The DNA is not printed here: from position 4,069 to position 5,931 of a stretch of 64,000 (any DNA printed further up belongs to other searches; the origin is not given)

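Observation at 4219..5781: CheD-REC-pseudoCheB triple fusion: a phosphorylation-controlled receptor deamidase with a catalytically dead methylesterase domain?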

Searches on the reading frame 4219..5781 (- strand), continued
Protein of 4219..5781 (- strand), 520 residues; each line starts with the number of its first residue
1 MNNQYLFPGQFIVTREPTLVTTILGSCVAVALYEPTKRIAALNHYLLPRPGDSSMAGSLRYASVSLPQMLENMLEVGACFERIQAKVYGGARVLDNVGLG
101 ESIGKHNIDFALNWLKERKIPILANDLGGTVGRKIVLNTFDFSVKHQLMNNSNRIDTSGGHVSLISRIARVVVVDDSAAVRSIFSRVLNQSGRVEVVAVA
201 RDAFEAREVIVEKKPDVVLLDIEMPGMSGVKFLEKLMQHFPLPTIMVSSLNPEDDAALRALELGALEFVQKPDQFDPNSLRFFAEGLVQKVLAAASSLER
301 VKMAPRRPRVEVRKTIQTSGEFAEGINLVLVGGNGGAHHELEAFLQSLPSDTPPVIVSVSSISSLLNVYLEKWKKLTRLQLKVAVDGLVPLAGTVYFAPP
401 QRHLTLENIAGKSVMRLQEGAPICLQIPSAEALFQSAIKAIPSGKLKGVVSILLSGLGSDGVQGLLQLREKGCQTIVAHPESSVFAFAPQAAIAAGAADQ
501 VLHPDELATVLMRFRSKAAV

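Call 40: find_related_loci(query=A2, collection=genome_contigs, flank=6000)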
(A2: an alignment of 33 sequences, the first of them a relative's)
Query A2 (520 aa) in genome_contigs; peptide patterns used: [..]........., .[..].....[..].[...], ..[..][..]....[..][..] (x = any residue, [..] = any of these).
600 stretches matched a pattern (row limit reached: there are more); 600 encode a relative of the query (tblastn E <= 1e-3); the best 80 are kept; 80 distinct loci.
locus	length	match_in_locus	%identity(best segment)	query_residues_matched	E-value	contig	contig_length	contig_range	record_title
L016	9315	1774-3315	43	1-504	4e-119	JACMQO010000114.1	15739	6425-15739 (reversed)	MAG: Bdellovibrio sp. isolate LF-bin-439 FL-bin-439-contig-k141_1770832, whole genome shotgun sequence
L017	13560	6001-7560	38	8-508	2e-111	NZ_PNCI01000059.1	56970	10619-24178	Pseudoalteromonas rubra strain S2676 S2676_S28_L001_R1_001__paired__contig_59, whole genome shotgun sequence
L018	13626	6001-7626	37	1-510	2e-109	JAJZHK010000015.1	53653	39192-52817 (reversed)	MAG: Proteobacteria bacterium isolate LL7.bin26 NODE_404_length_53653_cov_1.721462, whole genome shotgun sequence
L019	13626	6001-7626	36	4-508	7e-109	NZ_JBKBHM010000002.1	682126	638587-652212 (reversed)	MAG: Limnobacter sp. isolate 21I_061.bin.27 NODE_5_length_682126_cov_4.803601, whole genome shotgun sequence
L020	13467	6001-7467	40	5-499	3e-107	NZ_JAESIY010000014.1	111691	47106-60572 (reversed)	Fulvivirga sediminis strain 2943 scaffold14, whole genome shotgun sequence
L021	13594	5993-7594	37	3-504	2e-107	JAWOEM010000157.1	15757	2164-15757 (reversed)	MAG: Salinivirgaceae bacterium isolate BLK5-3.bin.206 k191_1230658, whole genome shotgun sequence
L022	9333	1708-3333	38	1-508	2e-106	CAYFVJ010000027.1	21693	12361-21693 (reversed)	MAG TPA_asm: uncultured Alteromonadaceae bacterium isolate ERP107533_co1_157 genome assembly, contig: NODE_1554_length_2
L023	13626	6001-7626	39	8-507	8e-106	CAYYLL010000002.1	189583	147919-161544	MAG TPA_asm: uncultured Thioalkalispiraceae bacterium isolate SRP128015_co1_207 genome assembly, contig: NODE_6_length_1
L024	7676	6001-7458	39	5-488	8e-106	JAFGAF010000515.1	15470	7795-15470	MAG: Prolixibacteraceae bacterium isolate Zod_maxbin.0112 k87_6684777, whole genome shotgun sequence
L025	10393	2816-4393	40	4-502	1e-105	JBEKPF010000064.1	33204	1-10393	MAG: Terracidiphilus sp. isolate SPRUCE 458 SPRUCE_458_64, whole genome shotgun sequence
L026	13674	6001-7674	38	6-519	1e-104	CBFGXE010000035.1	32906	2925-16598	MAG TPA_asm: uncultured bacterium isolate SRR17295758_binner12_Refined_194 genome assembly, contig: ERZ23579493.881, who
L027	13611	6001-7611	37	3-513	8e-104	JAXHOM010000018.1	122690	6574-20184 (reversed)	MAG: Pseudomonas sp. isolate Salar_de_Ascotan_water_MAG_AWA6 contig_4708_polypolish, whole genome shotgun sequence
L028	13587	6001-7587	37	1-508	6e-103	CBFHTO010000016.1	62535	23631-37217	MAG: Glaciecola sp. isolate Co_bin_144_indper genome assembly, contig: Co_bin_144_indper_c16, whole genome shotgun seque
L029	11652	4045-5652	38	3-502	7e-103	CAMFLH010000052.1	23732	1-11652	MAG: uncultured Uliginosibacterium sp. isolate SRR12456162_bin.5_metaWRAP_v1.3_MAG genome assembly, contig: ERZ12289962.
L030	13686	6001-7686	36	8-508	1e-101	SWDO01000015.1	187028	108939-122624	MAG: Nitrospira sp. isolate RSF5 Nitrospira_sp_RSF5_15, whole genome shotgun sequence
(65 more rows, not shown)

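Call 41: predict_structure(alignment_id=A1)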
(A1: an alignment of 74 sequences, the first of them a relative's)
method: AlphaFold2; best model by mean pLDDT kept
length: 520 residues; sequences in the alignment: 74
mean_pLDDT: 86.9   pTM: 0.82
mean pLDDT of the five models: 86.9, 86.2, 85.6, 85.3, 84.8
residues with pLDDT >= 90: 290; 70-90: 173; 50-70: 40; < 50: 17
segments of 3 or more residues with pLDDT < 50: 96-98, 306-319
pLDDT, mean of each block of 10 residues (from residue 1): 85 93 92 96 93 75 94 95 96 59 86 98 91 91 88 60 80 92 90 93 94 95 89 92 89 77 86 73 80 84 52 45 77 92 94 95 90 94 97 96 95 94 91 97 90 93 92 91 89 87 89 72
secondary structure, 60 per line:
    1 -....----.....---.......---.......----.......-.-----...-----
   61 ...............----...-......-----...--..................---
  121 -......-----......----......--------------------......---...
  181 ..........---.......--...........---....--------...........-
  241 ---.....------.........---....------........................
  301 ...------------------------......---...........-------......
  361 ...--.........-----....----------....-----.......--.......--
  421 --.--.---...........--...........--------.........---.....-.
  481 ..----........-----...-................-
elements in order: E2-5 E10-14 E18-24 E28-34 E39-45 H62-75 E84-89 H100-117 E122-127 E133-138 E143-148 E169-174 H178-190 E194-200 H203-213 E217-220 H229-239 E244-248 H255-263 E267-270 H277-303 E328-333 H337-347 E355-359 H360-363 H366-374 E380-383 E394-397 E403-409 E412-418 H430-440 H443-448 E449-453 H462-470 E474-478 H487-494 E500-502 H504-519

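Call 44: find_homologous_proteins(query=P0151, max_evalue=1e-40)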
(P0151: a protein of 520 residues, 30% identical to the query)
Query P0151 (520 aa): 7995 proteins with E <= 1e-40 among 8000 candidates; the best 120 are listed.
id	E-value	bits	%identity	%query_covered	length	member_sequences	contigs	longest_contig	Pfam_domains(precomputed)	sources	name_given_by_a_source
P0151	0.0e+0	1144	100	100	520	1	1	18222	PF03975.19,PF01339.23,PF00072.31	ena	-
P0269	8.1e-198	676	60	100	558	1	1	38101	PF03975.19,PF01339.23,PF00072.31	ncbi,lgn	-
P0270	2.2e-153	530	48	97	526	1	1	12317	PF03975.19,PF01339.23,PF00072.31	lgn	-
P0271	1.6e-150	520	49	100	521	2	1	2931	PF03975.19,PF01339.23,PF00072.31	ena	-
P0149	2.6e-150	520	48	98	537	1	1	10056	PF03975.19,PF01339.23,PF00072.31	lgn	-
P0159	3.1e-150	519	47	98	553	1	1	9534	PF03975.19,PF01339.23,PF00072.31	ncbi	-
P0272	1.9e-149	517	47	98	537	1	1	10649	PF03975.19,PF01339.23,PF00072.31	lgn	-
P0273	2.3e-148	513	47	97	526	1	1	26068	PF03975.19,PF01339.23,PF00072.31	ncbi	-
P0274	4.8e-148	512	47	98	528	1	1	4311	PF03975.19,PF01339.23,PF00072.31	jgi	jgi:two-component system chemotaxis response regulator CheB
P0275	3.3e-147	509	48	98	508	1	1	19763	PF03975.19,PF01339.23,PF00072.31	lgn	-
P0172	1.2e-145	504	47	98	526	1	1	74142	PF03975.19,PF01339.23,PF00072.31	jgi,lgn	-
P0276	3.0e-144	500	47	97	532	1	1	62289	PF03975.19,PF01339.23,PF00072.31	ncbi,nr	ncbi:MAG: chemotaxis-specific protein-glutamate methyltransferase CheB [Oligoflexia bacterium]|nr:ch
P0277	8.6e-144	498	47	97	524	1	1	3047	PF03975.19,PF01339.23,PF00072.31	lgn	-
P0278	1.5e-143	497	47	97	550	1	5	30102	PF03975.19,PF01339.23,PF00072.31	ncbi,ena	-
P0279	6.0e-143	495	45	98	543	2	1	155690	PF03975.19,PF01339.23,PF00072.31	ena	-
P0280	7.4e-143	495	46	98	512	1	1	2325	PF03975.19,PF01339.23,PF00072.31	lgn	-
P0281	1.2e-142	494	46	98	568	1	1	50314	PF03975.19,PF01339.23,PF00072.31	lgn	-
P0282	1.9e-141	490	45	97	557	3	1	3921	PF03975.19,PF01339.23,PF00072.31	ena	-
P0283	2.4e-141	490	45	99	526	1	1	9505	PF03975.19,PF01339.23,PF00072.31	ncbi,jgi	jgi:two-component system chemotaxis response regulator CheB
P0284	3.8e-141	489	45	98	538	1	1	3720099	PF03975.19,PF01339.23,PF00072.31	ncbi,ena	-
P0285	1.6e-140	487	46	98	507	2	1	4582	PF03975.19,PF01339.23,PF00072.31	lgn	-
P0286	1.9e-140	487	47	98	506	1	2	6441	PF03975.19,PF01339.23,PF00072.31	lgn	-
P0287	4.0e-140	486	47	98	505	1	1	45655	PF03975.19,PF01339.23,PF00072.31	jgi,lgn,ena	-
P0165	6.5e-139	482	47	97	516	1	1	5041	PF03975.19,PF01339.23,PF00072.31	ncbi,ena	-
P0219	5.5e-138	479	46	98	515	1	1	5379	PF03975.19,PF01339.23,PF00072.31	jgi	jgi:two-component system chemotaxis response regulator CheB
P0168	8.8e-138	478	45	97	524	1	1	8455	PF03975.19,PF01339.23,PF00072.31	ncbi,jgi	jgi:two-component system chemotaxis response regulator CheB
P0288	9.6e-138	478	48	97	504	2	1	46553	PF03975.19,PF01339.23,PF00072.31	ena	-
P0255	1.1e-137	478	47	97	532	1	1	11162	PF03975.19,PF01339.23,PF00072.31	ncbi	-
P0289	1.2e-137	478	46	98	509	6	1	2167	PF03975.19,PF01339.23,PF00072.31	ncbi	-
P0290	1.6e-135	471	46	99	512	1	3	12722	PF03975.19,PF01339.23,PF00072.31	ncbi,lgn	-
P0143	2.8e-135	470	47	97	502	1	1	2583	PF03975.19,PF01339.23,PF00072.31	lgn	-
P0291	1.3e-134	468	43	97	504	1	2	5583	PF03975.19,PF01339.23,PF00072.31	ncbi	ncbi:MAG: chemotaxis-specific protein-glutamate methyltransferase CheB [Bacteriovoracia bacterium]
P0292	1.3e-132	461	46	97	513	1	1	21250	PF03975.19,PF01339.23,PF00072.31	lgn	-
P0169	3.0e-131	457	45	98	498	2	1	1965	PF03975.19,PF01339.23,PF00072.31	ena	-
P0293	2.3e-130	454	46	97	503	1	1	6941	PF03975.19,PF01339.23,PF00072.31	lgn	-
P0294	4.2e-129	450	46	98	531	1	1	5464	PF03975.19,PF01339.23,PF00072.31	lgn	-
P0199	8.0e-128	445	44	98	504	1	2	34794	PF03975.19,PF01339.23,PF00072.31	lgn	-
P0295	8.2e-128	445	46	96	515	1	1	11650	PF03975.19,PF01339.23,PF00072.31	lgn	-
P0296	3.0e-126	440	44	97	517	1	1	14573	PF03975.19,PF01339.23,PF00072.31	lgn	-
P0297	2.1e-125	437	45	97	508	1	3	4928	PF03975.19,PF01339.23,PF00072.31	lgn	-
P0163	1.2e-124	435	45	97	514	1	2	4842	PF03975.19,PF01339.23,PF00072.31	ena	-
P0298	4.6e-123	430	43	96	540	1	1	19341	PF03975.19,PF01339.23,PF00072.31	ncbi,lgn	-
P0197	4.7e-123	430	43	97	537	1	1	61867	PF03975.19,PF01339.23,PF00072.31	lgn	-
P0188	8.1e-123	429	43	98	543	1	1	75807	PF03975.19,PF01339.23,PF00072.31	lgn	-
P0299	1.1e-122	428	44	97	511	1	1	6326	PF03975.19,PF01339.23,PF00072.31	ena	-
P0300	1.5e-122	428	43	97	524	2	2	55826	PF03975.19,PF01339.23,PF00072.31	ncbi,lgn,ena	-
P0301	1.6e-122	428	45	96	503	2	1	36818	PF03975.19,PF01339.23,PF00072.31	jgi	-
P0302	3.1e-122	427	45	98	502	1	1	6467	PF03975.19,PF01339.23,PF00072.31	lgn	-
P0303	3.8e-122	427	43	97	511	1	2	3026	PF03975.19,PF01339.23,PF00072.31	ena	-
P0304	4.0e-122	427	42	97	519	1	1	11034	PF03975.19,PF01339.23,PF00072.31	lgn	-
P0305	7.8e-122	426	46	97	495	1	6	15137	PF03975.19,PF01339.23,PF00072.31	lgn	-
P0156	8.5e-122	425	44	96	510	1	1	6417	PF03975.19,PF01339.23,PF00072.31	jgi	jgi:two-component system chemotaxis response regulator CheB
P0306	2.1e-121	424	43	98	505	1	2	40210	PF03975.19,PF01339.23,PF00072.31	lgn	-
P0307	9.5e-121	422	43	96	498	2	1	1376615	PF03975.19,PF01339.23,PF00072.31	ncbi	-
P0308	2.7e-120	421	43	95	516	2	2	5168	PF03975.19,PF01339.23,PF00072.31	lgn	-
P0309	3.4e-120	420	45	97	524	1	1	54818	PF03975.19,PF01339.23,PF00072.31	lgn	-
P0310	3.8e-120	420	44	94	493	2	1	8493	PF03975.19,PF01339.23,PF00072.31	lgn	-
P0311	4.6e-120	420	41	93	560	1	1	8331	PF03975.19,PF01339.23,PF00072.31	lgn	-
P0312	4.7e-120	420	45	95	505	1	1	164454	PF03975.19,PF01339.23,PF00072.31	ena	-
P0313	1.0e-119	419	45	96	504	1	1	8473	PF03975.19,PF01339.23,PF00072.31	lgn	-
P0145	1.5e-119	418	43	96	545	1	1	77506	PF03975.19,PF01339.23,PF00072.31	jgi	jgi:two-component system chemotaxis response regulator CheB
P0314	2.1e-119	418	42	97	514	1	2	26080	PF03975.19,PF01339.23,PF00072.31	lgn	-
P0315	2.6e-119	417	44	97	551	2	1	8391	PF03975.19,PF01339.23,PF00072.31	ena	-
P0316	3.3e-119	417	43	92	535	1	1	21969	PF03975.19,PF01339.23,PF00072.31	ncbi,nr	ncbi:MAG: chemotaxis-specific protein-glutamate methyltransferase CheB [Proteobacteria bacterium]|nr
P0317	4.5e-119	417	43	95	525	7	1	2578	PF03975.19,PF01339.23,PF00072.31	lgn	-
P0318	6.4e-119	416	44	94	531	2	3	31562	PF03975.19,PF01339.23,PF00072.31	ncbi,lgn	-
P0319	8.1e-119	416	44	95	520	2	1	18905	PF03975.19,PF01339.23,PF00072.31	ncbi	-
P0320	1.6e-118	415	42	97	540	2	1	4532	PF03975.19,PF01339.23,PF00072.31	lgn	-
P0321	2.5e-118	414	43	98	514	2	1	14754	PF03975.19,PF01339.23,PF00072.31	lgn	-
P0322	3.0e-118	414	43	97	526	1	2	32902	PF03975.19,PF01339.23,PF00072.31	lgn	-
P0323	3.6e-118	414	43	96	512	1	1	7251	PF03975.19,PF01339.23,PF00072.31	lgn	-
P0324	3.8e-118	413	45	96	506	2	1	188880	PF03975.19,PF01339.23,PF00072.31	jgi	-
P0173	1.0e-117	412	45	97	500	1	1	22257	PF03975.19,PF01339.23,PF00072.31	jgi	jgi:two-component system, chemotaxis family, protein-glutamate methylesterase/glutaminase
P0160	1.3e-117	412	41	96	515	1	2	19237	PF03975.19,PF01339.23,PF00072.31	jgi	jgi:chemotaxis response regulator CheB/chemotaxis receptor (MCP) glutamine deamidase CheD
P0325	1.3e-117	412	44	96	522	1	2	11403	PF03975.19,PF01339.23,PF00072.31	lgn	-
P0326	1.3e-117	412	42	97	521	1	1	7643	PF03975.19,PF01339.23,PF00072.31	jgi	jgi:two-component system chemotaxis response regulator CheB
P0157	1.3e-117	412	41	96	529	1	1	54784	PF03975.19,PF01339.23,PF00072.31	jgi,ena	-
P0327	1.3e-117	412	43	96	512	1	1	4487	PF03975.19,PF01339.23,PF00072.31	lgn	-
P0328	1.5e-117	411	43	96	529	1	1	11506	PF03975.19,PF01339.23,PF00072.31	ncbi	-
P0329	3.0e-117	411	42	97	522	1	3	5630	PF03975.19,PF01339.23,PF00072.31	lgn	-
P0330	4.9e-117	410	43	97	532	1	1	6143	PF03975.19,PF01339.23,PF00072.31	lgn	-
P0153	8.6e-117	409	41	98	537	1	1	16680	PF03975.19,PF01339.23,PF00072.31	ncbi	-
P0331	1.1e-116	409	43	96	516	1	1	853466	PF03975.19,PF01339.23,PF00072.31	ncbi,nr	ncbi:MAG: chemotaxis-specific protein-glutamate methyltransferase CheB [Bdellovibrionales bacterium]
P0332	1.3e-116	408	42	96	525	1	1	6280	PF03975.19,PF01339.23,PF00072.31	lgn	-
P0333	1.4e-116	408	42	97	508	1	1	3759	PF03975.19,PF01339.23,PF00072.31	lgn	-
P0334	1.7e-116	408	43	96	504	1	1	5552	PF03975.19,PF01339.23,PF00072.31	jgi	jgi:two-component system chemotaxis response regulator CheB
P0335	2.3e-116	408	43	95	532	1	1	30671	PF03975.19,PF01339.23,PF00072.31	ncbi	-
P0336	3.2e-116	407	41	95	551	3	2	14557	PF03975.19,PF01339.23,PF00072.31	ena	-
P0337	8.4e-116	406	43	97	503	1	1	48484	PF03975.19,PF01339.23,PF00072.31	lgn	-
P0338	8.8e-116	406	41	98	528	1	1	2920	PF03975.19,PF01339.23,PF00072.31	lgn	-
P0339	9.1e-116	406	41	97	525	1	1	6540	PF03975.19,PF01339.23,PF00072.31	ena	-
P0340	9.4e-116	406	40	96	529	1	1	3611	PF03975.19,PF01339.23,PF00072.31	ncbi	-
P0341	1.0e-115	405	42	98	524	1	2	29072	PF03975.19,PF01339.23,PF00072.31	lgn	-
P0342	1.2e-115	405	42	96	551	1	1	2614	PF03975.19,PF01339.23,PF00072.31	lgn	-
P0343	1.5e-115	405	41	96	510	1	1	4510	PF03975.19,PF01339.23,PF00072.31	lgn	-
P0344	3.1e-115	404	42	96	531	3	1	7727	PF03975.19,PF01339.23,PF00072.31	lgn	-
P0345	3.1e-115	404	43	97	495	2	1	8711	PF03975.19,PF01339.23,PF00072.31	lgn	-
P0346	3.6e-115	404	44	97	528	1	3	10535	PF03975.19,PF01339.23,PF00072.31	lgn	-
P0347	4.4e-115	403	43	97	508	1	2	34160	PF03975.19,PF01339.23,PF00072.31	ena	-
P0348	5.2e-115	403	43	97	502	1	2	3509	PF03975.19,PF01339.23,PF00072.31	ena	-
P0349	6.8e-115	403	49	65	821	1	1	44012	PF03705.21,PF13649.13,PF01339.23,PF01739.25,PF00072.31,PF08241.19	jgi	-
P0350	8.2e-115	402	42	94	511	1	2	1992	PF03975.19,PF01339.23,PF00072.31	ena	-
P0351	1.1e-114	402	42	97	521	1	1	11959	PF03975.19,PF01339.23,PF00072.31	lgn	-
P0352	9.2e-114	399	41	96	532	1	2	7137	PF03975.19,PF01339.23,PF00072.31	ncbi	-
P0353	1.1e-113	399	41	96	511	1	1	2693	PF03975.19,PF01339.23,PF00072.31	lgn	-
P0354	1.3e-113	399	41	96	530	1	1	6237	PF03975.19,PF01339.23,PF00072.31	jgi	jgi:two-component system, chemotaxis family, protein-glutamate methylesterase/glutaminase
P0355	1.3e-113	399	42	96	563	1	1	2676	PF03975.19,PF01339.23,PF00072.31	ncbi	-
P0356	1.8e-113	398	41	97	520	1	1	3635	PF03975.19,PF01339.23,PF00072.31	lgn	-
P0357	1.9e-113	398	42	96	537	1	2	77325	PF03975.19,PF01339.23,PF00072.31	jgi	jgi:two-component system chemotaxis response regulator CheB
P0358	3.1e-113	397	43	97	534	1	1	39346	PF03975.19,PF01339.23,PF00072.31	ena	-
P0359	5.1e-113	397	39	96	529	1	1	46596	PF03975.19,PF01339.23,PF00072.31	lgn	-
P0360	5.4e-113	396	40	97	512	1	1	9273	PF03975.19,PF01339.23,PF00072.31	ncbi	-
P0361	5.8e-113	396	41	97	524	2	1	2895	PF03975.19,PF01339.23,PF00072.31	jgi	-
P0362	6.1e-113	396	42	95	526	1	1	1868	PF03975.19,PF01339.23,PF00072.31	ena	-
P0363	6.6e-113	396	42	96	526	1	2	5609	PF03975.19,PF01339.23,PF00072.31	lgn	-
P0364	1.3e-112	395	47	69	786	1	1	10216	PF13847.13,PF03705.21,PF13649.13,PF01339.23,PF01739.25,PF00072.31,PF08241.19,PF08242.19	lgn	-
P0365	1.6e-112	395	42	96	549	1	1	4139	PF03975.19,PF01339.23,PF00072.31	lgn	-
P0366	3.7e-112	394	44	96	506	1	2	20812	PF03975.19,PF01339.23,PF00072.31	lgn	-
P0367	3.8e-112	394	44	88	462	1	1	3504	PF03975.19,PF01339.23,PF00072.31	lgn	-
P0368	7.0e-112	393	41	97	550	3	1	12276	PF03975.19,PF01339.23,PF00072.31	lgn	-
